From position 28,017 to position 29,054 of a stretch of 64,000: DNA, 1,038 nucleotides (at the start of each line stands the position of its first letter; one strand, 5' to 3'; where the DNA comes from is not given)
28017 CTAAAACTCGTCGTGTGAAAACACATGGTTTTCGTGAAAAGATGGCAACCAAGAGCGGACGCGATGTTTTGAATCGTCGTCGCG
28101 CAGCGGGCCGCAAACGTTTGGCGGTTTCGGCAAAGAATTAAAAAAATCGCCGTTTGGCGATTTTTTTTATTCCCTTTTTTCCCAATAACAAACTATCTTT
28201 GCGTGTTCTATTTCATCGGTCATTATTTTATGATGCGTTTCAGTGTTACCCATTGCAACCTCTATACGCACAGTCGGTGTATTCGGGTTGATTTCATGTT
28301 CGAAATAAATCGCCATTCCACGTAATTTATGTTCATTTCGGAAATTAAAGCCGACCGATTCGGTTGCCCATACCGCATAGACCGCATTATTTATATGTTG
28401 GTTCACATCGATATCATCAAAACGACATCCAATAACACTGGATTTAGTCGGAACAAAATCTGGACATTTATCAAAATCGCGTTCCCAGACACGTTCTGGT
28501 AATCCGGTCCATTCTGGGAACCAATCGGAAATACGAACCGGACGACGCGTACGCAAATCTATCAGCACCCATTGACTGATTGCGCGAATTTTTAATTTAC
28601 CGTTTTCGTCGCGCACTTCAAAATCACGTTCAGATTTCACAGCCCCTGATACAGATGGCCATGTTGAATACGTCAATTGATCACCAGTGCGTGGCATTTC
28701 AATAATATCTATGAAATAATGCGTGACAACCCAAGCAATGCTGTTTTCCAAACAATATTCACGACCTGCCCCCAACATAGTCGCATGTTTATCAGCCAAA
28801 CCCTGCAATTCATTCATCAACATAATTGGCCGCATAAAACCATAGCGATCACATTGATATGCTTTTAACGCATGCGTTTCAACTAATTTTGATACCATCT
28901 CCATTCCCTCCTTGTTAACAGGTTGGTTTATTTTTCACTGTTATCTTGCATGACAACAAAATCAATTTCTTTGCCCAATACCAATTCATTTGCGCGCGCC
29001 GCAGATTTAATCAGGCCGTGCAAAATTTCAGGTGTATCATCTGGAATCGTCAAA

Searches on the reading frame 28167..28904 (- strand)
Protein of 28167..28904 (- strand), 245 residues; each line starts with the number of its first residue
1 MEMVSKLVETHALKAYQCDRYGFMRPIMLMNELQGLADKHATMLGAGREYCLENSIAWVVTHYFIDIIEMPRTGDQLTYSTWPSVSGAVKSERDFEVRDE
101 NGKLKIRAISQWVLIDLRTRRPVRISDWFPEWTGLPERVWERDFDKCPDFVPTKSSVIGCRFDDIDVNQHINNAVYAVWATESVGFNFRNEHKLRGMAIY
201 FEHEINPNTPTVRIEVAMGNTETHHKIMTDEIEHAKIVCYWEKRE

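Call 15: search_protein_families(library=pfam, proteins=[window:28167-28904:-], max_evalue=0.00001)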
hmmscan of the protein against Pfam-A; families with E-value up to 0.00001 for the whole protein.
window:28167-28904:- (245 aa): 3 families
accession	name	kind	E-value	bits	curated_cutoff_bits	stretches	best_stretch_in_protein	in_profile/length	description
PF01643.23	Acyl-ACP_TE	-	6.4e-21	74.9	23.7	1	10-127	7-125/131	Acyl-ACP thioesterase N-terminal domain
PF20791.3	Acyl-ACP_TE_C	-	1.3e-13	51.4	21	1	158-243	12-101/101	Acyl-ACP thioesterase C-terminal domain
PF13279.12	4HBT_2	-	5.4e-06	27.3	25.5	0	160-189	1-30/122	Thioesterase-like superfamily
